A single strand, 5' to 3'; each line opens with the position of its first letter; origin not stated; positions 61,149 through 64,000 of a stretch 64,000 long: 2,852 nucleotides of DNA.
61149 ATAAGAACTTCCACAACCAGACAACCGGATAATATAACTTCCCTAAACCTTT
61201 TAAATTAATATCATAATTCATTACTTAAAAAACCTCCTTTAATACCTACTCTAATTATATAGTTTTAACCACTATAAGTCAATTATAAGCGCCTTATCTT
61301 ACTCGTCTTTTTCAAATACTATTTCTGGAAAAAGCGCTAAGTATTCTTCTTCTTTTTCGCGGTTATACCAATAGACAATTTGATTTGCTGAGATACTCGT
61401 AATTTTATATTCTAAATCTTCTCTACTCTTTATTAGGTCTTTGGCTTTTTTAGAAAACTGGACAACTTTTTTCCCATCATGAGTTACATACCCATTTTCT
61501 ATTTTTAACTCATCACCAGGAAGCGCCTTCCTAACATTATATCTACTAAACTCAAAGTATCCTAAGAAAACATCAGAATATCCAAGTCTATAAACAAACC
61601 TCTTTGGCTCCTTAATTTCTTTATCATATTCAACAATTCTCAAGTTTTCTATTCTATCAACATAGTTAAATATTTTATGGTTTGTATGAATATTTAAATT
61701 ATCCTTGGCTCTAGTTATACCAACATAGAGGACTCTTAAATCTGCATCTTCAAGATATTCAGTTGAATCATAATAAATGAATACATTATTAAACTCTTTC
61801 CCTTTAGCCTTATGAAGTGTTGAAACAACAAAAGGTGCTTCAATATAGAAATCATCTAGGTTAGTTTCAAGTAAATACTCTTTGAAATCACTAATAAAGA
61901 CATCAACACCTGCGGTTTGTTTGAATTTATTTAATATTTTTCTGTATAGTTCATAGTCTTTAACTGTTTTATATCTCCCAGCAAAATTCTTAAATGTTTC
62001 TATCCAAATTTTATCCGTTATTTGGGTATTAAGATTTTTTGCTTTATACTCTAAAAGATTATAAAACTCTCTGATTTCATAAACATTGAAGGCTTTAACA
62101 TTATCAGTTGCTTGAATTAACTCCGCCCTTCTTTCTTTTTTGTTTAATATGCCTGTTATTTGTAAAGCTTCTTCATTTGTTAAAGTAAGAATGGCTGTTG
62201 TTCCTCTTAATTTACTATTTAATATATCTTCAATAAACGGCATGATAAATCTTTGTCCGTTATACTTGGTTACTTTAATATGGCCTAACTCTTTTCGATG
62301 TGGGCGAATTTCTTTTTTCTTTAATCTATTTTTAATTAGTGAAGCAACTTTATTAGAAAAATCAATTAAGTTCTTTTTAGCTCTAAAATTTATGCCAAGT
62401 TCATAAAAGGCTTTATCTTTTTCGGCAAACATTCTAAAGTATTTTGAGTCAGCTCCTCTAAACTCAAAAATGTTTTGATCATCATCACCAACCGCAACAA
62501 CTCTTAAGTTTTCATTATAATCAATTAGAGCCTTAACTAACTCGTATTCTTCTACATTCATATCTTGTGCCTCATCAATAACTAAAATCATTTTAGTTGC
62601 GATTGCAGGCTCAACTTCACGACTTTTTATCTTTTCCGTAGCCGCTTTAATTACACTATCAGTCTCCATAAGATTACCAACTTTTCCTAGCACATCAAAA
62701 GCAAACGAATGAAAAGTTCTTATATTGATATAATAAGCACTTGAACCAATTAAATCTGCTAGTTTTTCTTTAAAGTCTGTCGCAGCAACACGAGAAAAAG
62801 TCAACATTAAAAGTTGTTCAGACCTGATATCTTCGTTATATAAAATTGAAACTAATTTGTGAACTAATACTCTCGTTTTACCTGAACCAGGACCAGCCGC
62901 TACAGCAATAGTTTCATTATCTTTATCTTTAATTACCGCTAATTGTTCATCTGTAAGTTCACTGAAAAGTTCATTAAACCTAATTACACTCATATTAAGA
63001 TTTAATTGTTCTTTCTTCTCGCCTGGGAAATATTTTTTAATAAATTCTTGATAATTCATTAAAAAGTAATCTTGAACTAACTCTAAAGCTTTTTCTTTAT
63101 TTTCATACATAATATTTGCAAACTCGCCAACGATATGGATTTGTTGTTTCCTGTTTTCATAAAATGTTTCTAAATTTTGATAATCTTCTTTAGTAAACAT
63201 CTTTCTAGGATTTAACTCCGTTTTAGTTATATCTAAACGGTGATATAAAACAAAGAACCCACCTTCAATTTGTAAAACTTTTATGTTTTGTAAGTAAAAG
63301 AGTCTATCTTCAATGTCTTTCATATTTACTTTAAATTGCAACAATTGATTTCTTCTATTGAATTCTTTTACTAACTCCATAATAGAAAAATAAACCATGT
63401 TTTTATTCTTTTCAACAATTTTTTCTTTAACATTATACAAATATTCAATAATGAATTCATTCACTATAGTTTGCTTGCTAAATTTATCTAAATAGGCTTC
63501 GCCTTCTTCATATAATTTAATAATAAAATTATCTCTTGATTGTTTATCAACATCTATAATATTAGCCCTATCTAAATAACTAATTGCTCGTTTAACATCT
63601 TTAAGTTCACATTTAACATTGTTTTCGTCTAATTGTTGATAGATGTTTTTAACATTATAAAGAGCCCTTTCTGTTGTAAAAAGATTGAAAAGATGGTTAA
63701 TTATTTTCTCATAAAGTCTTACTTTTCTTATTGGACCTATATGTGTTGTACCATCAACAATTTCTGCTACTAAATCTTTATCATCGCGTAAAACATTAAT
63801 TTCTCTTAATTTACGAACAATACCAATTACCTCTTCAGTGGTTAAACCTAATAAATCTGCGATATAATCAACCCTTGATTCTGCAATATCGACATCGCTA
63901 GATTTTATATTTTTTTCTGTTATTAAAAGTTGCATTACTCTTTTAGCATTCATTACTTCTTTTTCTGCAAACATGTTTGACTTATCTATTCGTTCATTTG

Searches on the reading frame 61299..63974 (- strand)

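Call 46: search_protein_families(library=ncbifam, proteins=[window:61299-63974:-], max_evalue=1e-10)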
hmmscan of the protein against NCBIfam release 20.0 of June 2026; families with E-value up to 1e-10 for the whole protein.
window:61299-63974:- (891 aa): 8 families
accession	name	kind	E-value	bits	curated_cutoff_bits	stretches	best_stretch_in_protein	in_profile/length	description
TIGR01073.1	pcrA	equivalog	2.3e-32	112.2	911.2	2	338-430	3-94/725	DNA helicase PcrA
NF008743.0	PRK11773.1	equivalog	3.8e-29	101.6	965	1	334-429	4-98/720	DNA helicase II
TIGR01075.1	uvrD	equivalog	5e-28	97.8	1144.45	1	338-429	3-93/715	DNA helicase II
NF008276.0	PRK11054.1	equivalog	7.8e-26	90.8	543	1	342-438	199-292/684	DNA helicase IV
TIGR01074.1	rep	equivalog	5.3e-23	81.2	951.45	0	453-548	198-294/668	DNA helicase Rep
NF008172.0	PRK10919.1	equivalog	1.9e-18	66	1168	0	432-537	177-284/673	DNA helicase Rep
TIGR02784.1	addA_alphas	equivalog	1e-12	47.3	860.75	0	356-409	13-65/1138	double-strand break repair helicase AddA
TIGR00609.1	recB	equivalog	1.6e-12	46.4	696.05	1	450-624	360-538/1175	exodeoxyribonuclease V subunit beta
